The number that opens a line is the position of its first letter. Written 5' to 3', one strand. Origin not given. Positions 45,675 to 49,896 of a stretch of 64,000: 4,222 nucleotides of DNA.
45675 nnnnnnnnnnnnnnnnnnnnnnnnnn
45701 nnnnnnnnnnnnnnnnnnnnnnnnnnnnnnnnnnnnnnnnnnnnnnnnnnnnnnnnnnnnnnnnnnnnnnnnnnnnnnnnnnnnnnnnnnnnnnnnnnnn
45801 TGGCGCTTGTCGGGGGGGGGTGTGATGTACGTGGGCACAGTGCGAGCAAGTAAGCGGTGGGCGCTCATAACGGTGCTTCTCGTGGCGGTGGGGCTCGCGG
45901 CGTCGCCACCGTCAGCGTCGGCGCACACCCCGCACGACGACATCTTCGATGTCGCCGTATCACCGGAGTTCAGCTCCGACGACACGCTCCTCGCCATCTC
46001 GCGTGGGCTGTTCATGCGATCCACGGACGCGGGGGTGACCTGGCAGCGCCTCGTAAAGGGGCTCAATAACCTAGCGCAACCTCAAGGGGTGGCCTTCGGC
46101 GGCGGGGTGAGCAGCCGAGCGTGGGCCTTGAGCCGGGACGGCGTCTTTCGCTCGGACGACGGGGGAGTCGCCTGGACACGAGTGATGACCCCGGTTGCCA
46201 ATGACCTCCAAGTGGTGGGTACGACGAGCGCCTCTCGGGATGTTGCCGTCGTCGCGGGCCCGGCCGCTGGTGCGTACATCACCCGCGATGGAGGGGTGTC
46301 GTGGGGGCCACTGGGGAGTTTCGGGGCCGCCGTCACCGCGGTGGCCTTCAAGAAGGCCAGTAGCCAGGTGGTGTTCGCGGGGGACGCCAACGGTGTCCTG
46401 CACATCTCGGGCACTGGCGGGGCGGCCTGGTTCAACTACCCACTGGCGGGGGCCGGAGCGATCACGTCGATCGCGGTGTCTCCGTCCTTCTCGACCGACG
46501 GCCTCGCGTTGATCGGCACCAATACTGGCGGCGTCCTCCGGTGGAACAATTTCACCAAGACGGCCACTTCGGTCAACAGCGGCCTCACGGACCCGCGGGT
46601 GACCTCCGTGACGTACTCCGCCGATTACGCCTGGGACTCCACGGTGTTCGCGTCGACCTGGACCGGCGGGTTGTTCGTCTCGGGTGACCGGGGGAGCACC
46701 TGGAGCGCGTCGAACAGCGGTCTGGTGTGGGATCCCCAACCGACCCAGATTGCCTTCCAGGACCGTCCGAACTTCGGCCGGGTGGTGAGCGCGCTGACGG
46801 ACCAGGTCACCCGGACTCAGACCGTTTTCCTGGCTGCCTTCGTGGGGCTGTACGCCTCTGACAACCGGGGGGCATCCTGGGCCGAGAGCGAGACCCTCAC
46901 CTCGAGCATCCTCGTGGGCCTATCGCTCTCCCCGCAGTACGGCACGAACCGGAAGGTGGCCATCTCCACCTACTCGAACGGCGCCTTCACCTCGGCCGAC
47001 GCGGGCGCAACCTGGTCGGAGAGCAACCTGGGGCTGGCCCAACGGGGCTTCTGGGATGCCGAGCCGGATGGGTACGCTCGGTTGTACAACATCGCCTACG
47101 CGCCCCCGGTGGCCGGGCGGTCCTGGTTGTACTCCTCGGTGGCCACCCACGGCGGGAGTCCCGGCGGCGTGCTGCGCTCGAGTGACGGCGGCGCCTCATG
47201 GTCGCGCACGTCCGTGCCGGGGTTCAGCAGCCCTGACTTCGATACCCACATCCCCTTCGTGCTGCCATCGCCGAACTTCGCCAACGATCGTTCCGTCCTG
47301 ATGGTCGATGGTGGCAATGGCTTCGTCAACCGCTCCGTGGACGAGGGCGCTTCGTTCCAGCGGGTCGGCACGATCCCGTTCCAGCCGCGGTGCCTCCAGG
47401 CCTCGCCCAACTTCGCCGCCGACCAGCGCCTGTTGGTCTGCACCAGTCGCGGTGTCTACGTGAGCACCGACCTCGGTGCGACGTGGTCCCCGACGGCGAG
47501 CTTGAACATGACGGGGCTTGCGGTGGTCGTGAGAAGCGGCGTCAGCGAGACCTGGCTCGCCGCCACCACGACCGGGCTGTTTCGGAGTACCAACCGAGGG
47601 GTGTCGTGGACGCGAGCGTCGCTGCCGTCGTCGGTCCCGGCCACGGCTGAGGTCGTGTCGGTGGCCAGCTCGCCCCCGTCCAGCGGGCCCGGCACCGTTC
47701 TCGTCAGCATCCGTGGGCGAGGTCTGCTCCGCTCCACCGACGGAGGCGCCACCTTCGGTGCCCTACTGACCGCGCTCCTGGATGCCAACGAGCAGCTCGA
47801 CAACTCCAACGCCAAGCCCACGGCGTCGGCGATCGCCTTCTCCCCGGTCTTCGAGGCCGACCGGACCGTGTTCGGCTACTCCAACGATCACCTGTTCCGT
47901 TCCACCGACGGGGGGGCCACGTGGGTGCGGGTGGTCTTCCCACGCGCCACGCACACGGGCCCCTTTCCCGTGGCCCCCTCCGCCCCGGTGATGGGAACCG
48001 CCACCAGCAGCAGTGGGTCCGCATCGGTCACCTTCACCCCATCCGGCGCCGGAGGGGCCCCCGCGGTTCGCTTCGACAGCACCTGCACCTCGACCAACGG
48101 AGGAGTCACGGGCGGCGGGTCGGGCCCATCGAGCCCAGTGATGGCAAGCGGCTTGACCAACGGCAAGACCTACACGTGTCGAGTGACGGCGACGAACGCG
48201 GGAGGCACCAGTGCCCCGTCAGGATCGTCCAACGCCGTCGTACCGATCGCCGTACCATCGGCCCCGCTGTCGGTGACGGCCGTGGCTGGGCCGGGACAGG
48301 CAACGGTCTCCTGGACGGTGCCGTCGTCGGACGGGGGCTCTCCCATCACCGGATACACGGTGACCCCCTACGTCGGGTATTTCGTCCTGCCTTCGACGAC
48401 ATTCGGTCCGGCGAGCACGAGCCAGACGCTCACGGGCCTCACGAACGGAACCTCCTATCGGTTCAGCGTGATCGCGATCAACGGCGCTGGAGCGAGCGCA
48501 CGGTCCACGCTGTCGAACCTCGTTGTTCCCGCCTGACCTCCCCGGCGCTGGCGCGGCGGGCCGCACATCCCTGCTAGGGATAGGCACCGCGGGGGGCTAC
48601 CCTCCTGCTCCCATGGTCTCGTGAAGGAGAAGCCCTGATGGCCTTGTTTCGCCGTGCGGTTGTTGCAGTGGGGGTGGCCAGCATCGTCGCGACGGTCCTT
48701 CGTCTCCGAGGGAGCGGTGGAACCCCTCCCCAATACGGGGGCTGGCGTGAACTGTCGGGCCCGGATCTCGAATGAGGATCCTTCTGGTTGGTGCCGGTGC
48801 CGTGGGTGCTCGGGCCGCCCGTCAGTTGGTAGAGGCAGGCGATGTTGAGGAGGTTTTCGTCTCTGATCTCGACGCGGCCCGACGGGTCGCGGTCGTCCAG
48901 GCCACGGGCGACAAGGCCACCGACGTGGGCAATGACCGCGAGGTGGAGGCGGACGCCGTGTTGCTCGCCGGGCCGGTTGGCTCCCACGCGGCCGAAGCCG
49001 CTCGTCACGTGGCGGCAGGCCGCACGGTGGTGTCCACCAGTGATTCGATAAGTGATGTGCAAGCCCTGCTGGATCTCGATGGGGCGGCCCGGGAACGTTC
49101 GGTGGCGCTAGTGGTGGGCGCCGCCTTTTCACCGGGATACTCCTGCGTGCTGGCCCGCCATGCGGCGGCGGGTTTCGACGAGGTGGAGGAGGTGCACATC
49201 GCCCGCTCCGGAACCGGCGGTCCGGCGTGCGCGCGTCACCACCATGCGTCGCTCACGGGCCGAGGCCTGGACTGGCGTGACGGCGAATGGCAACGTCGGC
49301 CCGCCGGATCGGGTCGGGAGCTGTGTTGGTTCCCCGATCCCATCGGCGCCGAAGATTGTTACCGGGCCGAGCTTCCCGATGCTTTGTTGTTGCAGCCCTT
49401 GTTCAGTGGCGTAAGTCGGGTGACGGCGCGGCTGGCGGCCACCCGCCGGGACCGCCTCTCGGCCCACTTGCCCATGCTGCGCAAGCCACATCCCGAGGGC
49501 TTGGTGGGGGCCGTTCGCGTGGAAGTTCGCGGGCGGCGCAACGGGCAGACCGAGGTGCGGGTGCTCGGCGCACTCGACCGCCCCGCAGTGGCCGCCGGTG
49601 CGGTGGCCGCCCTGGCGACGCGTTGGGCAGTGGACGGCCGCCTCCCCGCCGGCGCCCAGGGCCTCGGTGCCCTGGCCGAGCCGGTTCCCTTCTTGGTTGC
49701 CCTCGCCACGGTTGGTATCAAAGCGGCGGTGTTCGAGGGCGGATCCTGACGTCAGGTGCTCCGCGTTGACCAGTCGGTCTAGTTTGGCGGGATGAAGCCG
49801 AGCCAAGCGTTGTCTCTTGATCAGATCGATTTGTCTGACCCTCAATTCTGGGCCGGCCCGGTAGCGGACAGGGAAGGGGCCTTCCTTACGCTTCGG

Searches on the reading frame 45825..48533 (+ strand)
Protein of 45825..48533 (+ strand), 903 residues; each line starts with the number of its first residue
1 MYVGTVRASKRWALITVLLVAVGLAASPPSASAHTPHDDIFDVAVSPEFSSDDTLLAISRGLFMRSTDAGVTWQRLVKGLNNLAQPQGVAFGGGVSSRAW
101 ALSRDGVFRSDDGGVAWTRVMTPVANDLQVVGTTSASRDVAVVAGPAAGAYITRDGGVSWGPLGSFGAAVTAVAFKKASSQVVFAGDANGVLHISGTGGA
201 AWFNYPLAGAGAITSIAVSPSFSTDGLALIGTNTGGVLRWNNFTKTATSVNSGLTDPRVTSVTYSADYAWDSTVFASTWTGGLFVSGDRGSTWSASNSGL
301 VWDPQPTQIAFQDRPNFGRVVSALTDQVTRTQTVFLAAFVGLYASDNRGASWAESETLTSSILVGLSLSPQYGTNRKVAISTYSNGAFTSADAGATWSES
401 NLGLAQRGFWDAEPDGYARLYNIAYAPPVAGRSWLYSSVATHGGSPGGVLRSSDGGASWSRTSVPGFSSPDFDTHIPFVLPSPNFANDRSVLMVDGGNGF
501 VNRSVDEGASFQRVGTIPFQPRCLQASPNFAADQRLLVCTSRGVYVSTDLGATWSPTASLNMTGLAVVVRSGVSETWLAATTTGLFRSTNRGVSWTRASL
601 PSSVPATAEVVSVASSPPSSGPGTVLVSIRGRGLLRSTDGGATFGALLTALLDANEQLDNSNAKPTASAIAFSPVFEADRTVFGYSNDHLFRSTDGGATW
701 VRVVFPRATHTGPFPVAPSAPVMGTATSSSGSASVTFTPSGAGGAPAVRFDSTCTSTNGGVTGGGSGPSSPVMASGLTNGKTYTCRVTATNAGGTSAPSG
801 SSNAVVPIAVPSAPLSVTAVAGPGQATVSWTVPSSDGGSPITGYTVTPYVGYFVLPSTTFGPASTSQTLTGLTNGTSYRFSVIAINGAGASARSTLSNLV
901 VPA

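Call 15: search_protein_families(library=pfam, proteins=[window:45825-48533:+], max_evalue=0.1)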
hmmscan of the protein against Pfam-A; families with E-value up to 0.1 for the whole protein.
window:45825-48533:+ (903 aa): 8 families
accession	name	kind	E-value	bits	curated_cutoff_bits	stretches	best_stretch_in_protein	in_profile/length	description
PF15902.12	Sortilin-Vps10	-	1.9e-21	76.9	33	3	63-177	3-123/446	Sortilin, neurotensin receptor 3,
PF00041.27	fn3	-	5.5e-20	71.8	25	2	813-895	2-79/84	Fibronectin type III domain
PF02012.26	BNR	-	8.3e-17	58.8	27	0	545-556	1-12/12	BNR/Asp-box repeat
PF14870.12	PSII_BNR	-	2.3e-11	43.9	27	1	40-299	20-272/303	Photosynthesis system II assembly factor YCF48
PF13088.12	BNR_2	-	4.4e-08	33.3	31.4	1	384-556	81-250/277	BNR repeat-like domain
PF25059.1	FN3_DSCAM-DSCAML_C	-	0.00059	20.6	39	0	863-893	43-73/89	DSCAM/DSCAML C-terminal Fn3-like domain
PF15899.11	BNR_6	-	0.0014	18.9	27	0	585-596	1-12/14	BNR-Asp box repeat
PF16656.11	Pur_ac_phosph_N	-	0.027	15.5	30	0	822-890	11-85/93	Purple acid Phosphatase, N-terminal domain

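Call 81: find_homologous_proteins(query=window:45825-48533:+, max_evalue=1e-30)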
Query window:45825-48533:+ (903 aa): 182 proteins with E <= 1e-30 among 8000 candidates; the best 120 are listed.
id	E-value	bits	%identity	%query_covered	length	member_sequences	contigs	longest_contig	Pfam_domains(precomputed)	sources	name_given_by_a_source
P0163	0.0e+0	1872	96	100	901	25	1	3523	PF14870.13,PF02012.27,PF00041.28,PF15902.13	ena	-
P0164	0.0e+0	1323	64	99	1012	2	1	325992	PF25059.2,PF15899.12,PF25852.1,PF14870.13,PF02012.27,PF00041.28,PF15902.13,PF16656.12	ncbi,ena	-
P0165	0.0e+0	1230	62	97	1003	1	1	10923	PF25059.2,PF25852.1,PF14870.13,PF02012.27,PF00041.28,PF15902.13,PF16656.12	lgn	-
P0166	0.0e+0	1215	61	97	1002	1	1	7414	PF25059.2,PF25852.1,PF14870.13,PF02012.27,PF00041.28,PF15902.13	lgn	-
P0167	0.0e+0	1209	60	98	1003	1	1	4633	PF25059.2,PF15899.12,PF25852.1,PF14870.13,PF02012.27,PF00041.28,PF15902.13,PF13088.13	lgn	-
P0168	1.6e-293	994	53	98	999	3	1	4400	PF25059.2,PF14870.13,PF02012.27,PF00041.28,PF15902.13,PF16656.12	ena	-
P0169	6.8e-285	966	52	96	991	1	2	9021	PF25059.2,PF25852.1,PF14870.13,PF02012.27,PF00041.28,PF15902.13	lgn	-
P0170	1.4e-201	690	51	78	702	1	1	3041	PF23381.2,PF25852.1,PF24316.2,PF14870.13,PF02012.27,PF15902.13,PF13088.13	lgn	-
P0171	1.8e-178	614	47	75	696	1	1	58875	PF15899.12,PF25852.1,PF14870.13,PF02012.27,PF15902.13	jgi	jgi:photosystem II stability/assembly factor-like uncharacterized protein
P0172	6.6e-134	466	47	58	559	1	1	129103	PF25852.1,PF14870.13,PF02012.27,PF15902.13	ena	-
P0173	1.1e-133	466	39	78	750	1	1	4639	PF15899.12,PF25852.1,PF24316.2,PF14870.13,PF02012.27,PF15902.13,PF13088.13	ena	-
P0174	1.8e-126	442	39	76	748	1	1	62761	PF10647.16,PF15899.12,PF25852.1,PF14870.13,PF02012.27,PF15902.13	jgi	jgi:photosystem II stability/assembly factor-like uncharacterized protein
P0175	9.3e-125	436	39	77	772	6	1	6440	PF25852.1,PF14870.13,PF02012.27,PF15902.13,PF13088.13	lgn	-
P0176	5.3e-121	424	39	76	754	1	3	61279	PF25852.1,PF14870.13,PF02012.27,PF15902.13,PF13088.13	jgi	jgi:photosystem II stability/assembly factor-like uncharacterized protein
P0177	5.3e-120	420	37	77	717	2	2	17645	PF25852.1,PF14870.13,PF02012.27,PF15902.13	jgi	jgi:photosystem II stability/assembly factor-like uncharacterized protein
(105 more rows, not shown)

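Call 82: find_encoding_contigs(protein=P0164, flank=10000, max_places=2)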
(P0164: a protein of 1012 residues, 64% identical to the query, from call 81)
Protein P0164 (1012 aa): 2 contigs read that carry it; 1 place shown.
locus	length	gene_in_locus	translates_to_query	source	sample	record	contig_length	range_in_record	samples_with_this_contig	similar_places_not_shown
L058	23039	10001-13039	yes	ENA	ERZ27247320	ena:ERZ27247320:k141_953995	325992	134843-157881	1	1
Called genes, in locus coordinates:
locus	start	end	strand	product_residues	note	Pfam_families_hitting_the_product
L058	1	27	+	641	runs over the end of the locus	PF02518:HATPase_c, PF00204:DNA_gyraseB, PF01751:Toprim, PF00986:DNA_gyraseB_C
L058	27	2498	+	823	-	PF00521:DNA_topoisoIV, PF03989:DNA_gyraseA_C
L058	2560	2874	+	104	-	PF13400:Tad (weak)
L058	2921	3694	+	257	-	PF12089:DUF3566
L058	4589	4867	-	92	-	PF13560:HTH_31, PF12844:HTH_19, PF01381:HTH_3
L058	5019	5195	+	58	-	PF07411:DUF1508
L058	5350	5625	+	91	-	PF14452:Multi_ubiq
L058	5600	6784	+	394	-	PF20590:DUF6791, PF00899:ThiF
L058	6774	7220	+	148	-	PF20137:BubE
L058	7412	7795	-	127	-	-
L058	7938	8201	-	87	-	-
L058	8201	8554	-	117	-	-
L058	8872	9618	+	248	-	-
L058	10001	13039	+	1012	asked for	PF14870:PSII_BNR (weak), PF02012:BNR (faint), PF15899:BNR_6 (faint), PF15902:Sortilin-Vps10 (faint), PF16656:Pur_ac_phosph_N (faint), PF25852:DUF6242_C, PF00041:fn3 (weak), PF00041:fn3, +1 more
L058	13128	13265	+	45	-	-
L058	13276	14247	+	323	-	-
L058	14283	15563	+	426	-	PF00067:p450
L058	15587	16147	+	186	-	PF11303:DUF3105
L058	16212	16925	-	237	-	PF11716:MDMPI_N, PF07398:MDMPI_C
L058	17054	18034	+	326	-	PF01544:CorA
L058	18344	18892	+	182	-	PF04542:Sigma70_r2, PF08281:Sigma70_r4_2, PF04545:Sigma70_r4 (weak)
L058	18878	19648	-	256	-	PF00459:Inositol_P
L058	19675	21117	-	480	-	PF00171:Aldedh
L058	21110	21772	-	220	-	-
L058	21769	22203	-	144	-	PF01475:FUR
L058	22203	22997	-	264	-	PF13476:AAA_23 (weak), PF13555:AAA_29 (weak), PF00005:ABC_tran, PF02463:SMC_N (faint), PF13304:AAA_21 (weak)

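Call 83: find_encoding_contigs(protein=P0165, flank=10000, max_places=2)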
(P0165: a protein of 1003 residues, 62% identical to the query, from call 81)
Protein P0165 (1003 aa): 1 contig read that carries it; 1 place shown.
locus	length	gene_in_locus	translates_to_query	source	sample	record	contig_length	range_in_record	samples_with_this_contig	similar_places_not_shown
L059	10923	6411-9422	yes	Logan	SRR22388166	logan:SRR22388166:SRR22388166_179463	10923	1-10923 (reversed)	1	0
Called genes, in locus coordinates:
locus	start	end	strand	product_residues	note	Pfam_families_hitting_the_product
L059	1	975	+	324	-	?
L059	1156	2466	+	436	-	-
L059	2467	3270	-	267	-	PF01555:N6_N4_Mtase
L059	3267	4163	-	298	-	PF01555:N6_N4_Mtase, PF08241:Methyltransf_11 (faint), PF13649:Methyltransf_25 (faint), PF01555:N6_N4_Mtase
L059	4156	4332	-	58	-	-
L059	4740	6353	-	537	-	PF04909:Amidohydro_2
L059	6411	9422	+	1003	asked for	PF14870:PSII_BNR, PF15902:Sortilin-Vps10 (weak), PF02012:BNR (faint), PF16656:Pur_ac_phosph_N (faint), PF25852:DUF6242_C, PF15902:Sortilin-Vps10 (weak), PF00041:fn3 (weak), PF00041:fn3, +1 more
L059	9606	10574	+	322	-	-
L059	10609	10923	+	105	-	?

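Call 109: find_encoding_contigs(protein=P0169, flank=10000, max_places=3)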
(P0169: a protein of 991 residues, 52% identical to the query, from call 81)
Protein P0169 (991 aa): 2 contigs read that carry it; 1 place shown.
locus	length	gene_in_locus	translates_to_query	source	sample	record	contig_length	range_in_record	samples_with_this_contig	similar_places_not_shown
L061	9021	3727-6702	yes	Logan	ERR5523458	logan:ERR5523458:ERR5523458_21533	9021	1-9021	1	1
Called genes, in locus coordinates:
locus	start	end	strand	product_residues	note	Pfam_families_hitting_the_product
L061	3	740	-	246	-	?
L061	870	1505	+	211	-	PF00440:TetR_N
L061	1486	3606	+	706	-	PF00561:Abhydrolase_1, PF12146:Hydrolase_4 (weak), PF12697:Abhydrolase_6, PF04101:Glyco_tran_28_C, PF06722:EryCIII-like_C (weak)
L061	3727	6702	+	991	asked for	PF25852:DUF6242_C (faint), PF02012:BNR (faint), PF15902:Sortilin-Vps10 (faint), PF14870:PSII_BNR (faint), PF25059:FN3_DSCAM-DSCAML_C (faint), PF00041:fn3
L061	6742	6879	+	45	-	-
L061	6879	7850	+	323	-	PF03435:Sacchrp_dh_NADP (faint)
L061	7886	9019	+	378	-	?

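Call 113: search_protein_families(library=pfam, proteins=[L059:1-972:+, L059:1156-2463:+, L058:8872-9615:+, L058:7415-7795:-, L058:8204-8554:-, L058:7941-8201:-, L058:4592-4867:-, L058:5600-6781:+, L058:6774-7217:+], max_evalue=0.01)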
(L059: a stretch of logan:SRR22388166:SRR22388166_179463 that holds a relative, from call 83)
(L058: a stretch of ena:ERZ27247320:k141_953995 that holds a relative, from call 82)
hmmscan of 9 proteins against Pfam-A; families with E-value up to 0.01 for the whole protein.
L059:1-972:+ (324 aa): 4 families
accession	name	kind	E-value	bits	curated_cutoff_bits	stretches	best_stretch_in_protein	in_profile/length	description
PF13604.12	AAA_30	-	1.1e-24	87.7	27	1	2-97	92-189/191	AAA domain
PF13245.12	AAA_19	-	9e-05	23.1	25.1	1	2-43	94-134/134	AAA domain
PF13086.12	AAA_11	-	0.0002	21.7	27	1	1-41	216-253/257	AAA domain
PF01443.25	Viral_helicase1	-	0.00056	20.2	21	0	1-57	62-118/228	Viral superfamily 1 RNA helicase core domain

L059:1156-2463:+ (436 aa): 0 families

L058:8872-9615:+ (248 aa): 1 family
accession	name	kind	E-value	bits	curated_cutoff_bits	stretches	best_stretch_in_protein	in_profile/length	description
PF13414.12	TPR_11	-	0.0048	17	26.8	0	97-122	11-36/42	TPR repeat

L058:7415-7795:- (127 aa): 0 families

L058:8204-8554:- (117 aa): 0 families

L058:7941-8201:- (87 aa): 0 families

L058:4592-4867:- (92 aa): 4 families
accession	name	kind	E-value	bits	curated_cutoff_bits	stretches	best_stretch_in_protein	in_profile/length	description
PF01381.28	HTH_3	-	3.4e-11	43.4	23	1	10-62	1-53/55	Helix-turn-helix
PF13560.12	HTH_31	-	1.1e-10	42.1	27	1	5-50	1-47/64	Helix-turn-helix domain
PF12844.13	HTH_19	-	4.9e-09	36.4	30.2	1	7-65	1-59/64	Helix-turn-helix domain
PF13443.12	HTH_26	-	0.00092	19.9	22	1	10-61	2-54/63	Cro/C1-type HTH DNA-binding domain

L058:5600-6781:+ (394 aa): 2 families
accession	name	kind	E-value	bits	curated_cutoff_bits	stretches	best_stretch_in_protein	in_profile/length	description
PF20590.3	DUF6791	-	3.7e-55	186.6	25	1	10-161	1-149/149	Domain of unknown function (DUF6791)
PF00899.27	ThiF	-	1.2e-11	44.7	28.1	1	171-310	14-153/238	ThiF family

L058:6774-7217:+ (148 aa): 1 family
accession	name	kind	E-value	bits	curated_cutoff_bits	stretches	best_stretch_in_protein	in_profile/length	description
PF20137.4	DUF6527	-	4.2e-24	84.7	23.6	1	32-89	3-63/63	Family of unknown function (DUF6527)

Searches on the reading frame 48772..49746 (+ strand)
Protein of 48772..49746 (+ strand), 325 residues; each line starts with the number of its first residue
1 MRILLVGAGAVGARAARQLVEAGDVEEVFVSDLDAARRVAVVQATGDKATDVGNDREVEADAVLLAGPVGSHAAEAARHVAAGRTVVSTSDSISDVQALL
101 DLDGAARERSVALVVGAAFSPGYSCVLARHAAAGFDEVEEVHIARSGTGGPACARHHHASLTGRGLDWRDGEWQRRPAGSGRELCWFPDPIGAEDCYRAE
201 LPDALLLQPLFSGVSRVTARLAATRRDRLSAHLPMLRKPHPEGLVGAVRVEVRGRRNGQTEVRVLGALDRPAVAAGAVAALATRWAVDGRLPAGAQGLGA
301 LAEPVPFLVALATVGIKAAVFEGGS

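Call 15: search_protein_families(library=pfam, proteins=[window:48772-49746:+], max_evalue=0.1)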
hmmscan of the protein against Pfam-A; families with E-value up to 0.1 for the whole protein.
window:48772-49746:+ (325 aa): 7 families
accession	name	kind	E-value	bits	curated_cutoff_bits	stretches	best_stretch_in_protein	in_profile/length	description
PF03807.23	F420_oxidored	-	3.9e-05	24.6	21.6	1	3-90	2-92/94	NADP oxidoreductase coenzyme F420-dependent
PF03435.24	Sacchrp_dh_NADP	-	0.0047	17.7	25.1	1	3-55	1-54/129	Saccharopine dehydrogenase NADP binding domain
PF00899.27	ThiF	-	0.0065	16.1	28.1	1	1-34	21-53/238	ThiF family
PF01408.29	GFO_IDH_MocA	-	0.024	15.8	24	1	1-115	1-118/120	Oxidoreductase family, NAD-binding Rossmann fold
PF01118.30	Semialdhyde_dh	-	0.037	14.9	26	1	3-92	2-99/121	Semialdehyde dehydrogenase, NAD binding domain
PF01488.26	Shikimate_DH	-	0.059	13.9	24.3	1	2-48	14-59/138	Shikimate / quinate 5-dehydrogenase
PF02558.23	ApbA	-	0.094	12.8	22.2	0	3-63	1-57/150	Ketopantoate reductase PanE/ApbA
